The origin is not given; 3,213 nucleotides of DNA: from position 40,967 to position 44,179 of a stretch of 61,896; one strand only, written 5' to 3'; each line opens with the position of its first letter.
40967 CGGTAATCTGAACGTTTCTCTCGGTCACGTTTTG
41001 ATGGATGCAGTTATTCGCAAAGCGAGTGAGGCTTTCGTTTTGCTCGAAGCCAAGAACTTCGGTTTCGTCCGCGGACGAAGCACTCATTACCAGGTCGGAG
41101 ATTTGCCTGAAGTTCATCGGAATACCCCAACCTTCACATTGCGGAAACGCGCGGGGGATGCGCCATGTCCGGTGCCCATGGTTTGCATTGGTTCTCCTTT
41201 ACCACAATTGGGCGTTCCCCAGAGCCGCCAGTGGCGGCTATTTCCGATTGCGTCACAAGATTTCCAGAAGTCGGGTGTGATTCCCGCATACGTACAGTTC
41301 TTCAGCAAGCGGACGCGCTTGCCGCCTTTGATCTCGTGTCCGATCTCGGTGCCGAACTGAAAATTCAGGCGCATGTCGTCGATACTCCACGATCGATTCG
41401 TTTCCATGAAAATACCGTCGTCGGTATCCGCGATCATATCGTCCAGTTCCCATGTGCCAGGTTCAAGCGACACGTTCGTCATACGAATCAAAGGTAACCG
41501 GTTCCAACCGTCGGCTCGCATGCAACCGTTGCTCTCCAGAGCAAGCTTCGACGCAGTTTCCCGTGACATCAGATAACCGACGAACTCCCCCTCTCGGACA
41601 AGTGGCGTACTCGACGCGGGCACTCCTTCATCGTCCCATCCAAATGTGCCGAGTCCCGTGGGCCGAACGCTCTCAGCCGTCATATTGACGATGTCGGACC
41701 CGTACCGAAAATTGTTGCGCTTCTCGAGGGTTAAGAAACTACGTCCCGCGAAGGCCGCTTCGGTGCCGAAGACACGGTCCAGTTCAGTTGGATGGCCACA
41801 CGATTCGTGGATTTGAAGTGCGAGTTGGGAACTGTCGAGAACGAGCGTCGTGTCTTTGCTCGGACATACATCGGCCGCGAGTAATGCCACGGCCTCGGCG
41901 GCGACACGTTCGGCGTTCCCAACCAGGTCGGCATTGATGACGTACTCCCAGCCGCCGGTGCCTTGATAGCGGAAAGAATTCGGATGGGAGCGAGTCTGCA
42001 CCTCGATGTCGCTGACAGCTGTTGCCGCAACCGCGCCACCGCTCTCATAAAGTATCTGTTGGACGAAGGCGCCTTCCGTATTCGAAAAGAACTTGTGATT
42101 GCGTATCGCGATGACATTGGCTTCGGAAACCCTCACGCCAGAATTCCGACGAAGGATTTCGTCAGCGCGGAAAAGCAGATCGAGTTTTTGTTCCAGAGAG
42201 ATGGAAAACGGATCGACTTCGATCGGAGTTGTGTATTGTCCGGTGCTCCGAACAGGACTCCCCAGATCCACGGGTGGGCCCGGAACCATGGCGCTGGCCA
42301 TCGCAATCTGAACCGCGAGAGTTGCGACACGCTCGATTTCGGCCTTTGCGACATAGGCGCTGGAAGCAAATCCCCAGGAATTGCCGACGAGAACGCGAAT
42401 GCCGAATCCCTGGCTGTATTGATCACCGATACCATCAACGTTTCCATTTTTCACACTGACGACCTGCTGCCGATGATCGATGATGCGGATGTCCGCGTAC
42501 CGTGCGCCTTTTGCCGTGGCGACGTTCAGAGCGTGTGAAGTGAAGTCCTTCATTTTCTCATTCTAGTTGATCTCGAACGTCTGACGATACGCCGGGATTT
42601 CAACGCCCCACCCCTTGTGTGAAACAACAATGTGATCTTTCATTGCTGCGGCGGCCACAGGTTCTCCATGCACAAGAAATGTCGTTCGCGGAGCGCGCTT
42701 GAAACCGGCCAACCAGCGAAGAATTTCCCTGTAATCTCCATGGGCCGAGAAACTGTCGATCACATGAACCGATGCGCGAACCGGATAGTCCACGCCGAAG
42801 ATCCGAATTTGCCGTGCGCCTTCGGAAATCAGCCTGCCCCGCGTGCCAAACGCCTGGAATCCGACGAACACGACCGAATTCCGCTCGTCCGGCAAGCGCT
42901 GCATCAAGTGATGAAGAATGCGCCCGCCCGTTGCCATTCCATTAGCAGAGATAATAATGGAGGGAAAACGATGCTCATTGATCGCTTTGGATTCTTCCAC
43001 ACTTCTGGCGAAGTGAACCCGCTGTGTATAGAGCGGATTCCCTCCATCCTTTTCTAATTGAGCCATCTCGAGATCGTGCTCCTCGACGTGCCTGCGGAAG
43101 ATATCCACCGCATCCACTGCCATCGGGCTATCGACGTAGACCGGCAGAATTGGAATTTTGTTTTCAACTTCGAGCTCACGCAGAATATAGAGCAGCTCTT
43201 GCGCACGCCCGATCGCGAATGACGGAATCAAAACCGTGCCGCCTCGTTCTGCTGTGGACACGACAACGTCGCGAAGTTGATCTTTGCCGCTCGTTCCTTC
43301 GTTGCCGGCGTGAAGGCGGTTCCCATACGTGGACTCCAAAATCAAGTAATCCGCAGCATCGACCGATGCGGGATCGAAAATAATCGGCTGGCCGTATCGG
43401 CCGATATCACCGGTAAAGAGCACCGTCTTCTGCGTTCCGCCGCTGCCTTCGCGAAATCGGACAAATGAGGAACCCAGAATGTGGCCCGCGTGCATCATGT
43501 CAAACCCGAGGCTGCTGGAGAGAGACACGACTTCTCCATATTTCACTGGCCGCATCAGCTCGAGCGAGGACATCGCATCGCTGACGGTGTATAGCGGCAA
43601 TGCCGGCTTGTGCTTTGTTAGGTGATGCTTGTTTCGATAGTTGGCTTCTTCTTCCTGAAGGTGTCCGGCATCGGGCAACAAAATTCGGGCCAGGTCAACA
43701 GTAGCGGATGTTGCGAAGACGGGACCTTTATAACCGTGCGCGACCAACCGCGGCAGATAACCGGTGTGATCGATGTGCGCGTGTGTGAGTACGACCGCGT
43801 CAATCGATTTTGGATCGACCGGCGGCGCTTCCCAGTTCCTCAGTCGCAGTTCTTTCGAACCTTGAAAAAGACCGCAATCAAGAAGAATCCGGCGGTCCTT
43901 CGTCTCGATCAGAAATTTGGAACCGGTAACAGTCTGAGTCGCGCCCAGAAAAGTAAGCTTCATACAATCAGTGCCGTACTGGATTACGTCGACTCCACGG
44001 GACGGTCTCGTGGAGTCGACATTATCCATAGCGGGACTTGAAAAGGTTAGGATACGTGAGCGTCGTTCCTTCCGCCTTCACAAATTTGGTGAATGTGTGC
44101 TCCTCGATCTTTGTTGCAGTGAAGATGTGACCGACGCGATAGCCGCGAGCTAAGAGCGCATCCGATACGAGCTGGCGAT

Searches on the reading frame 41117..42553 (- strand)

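Call 22: search_protein_families(library=pfam, proteins=[window:41117-42553:-], max_evalue=0.00001)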
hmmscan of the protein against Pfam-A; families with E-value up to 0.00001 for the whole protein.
window:41117-42553:- (479 aa): 3 families
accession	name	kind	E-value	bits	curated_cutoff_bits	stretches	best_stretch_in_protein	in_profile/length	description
PF19289.4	PmbA_TldD_3rd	-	8.7e-37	126.8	22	1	234-460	3-203/220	PmbA/TldA metallopeptidase C-terminal domain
PF01523.21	PmbA_TldD_1st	-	4.7e-13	49.5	20.9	1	20-84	1-65/65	PmbA/TldA metallopeptidase domain 1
PF19290.4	PmbA_TldD_2nd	-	1.1e-06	29.5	20.9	1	114-225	2-109/109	PmbA/TldA metallopeptidase central domain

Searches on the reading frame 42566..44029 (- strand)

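Call 22: search_protein_families(library=pfam, proteins=[window:42566-44029:-], max_evalue=0.00001)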
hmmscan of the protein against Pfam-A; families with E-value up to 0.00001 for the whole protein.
window:42566-44029:- (488 aa): 5 families
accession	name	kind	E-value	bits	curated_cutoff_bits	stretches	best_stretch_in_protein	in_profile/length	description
PF10996.14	Beta-Casp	-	1.7e-37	129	27.7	1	276-400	1-119/120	Beta-Casp domain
PF07521.17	RMMBL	-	1.1e-17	64.2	21.6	1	415-479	2-63/63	Zn-dependent metallo-hydrolase RNA specificity domain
PF00753.33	Lactamase_B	-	1e-12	48.9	22.7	1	39-98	9-66/196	Metallo-beta-lactamase superfamily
PF12706.13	Lactamase_B_2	-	2.4e-11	44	27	1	46-234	1-165/200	Beta-lactamase superfamily domain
PF16661.11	Lactamase_B_6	-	9.2e-11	41.9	27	1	40-194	1-151/193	Metallo-beta-lactamase superfamily domain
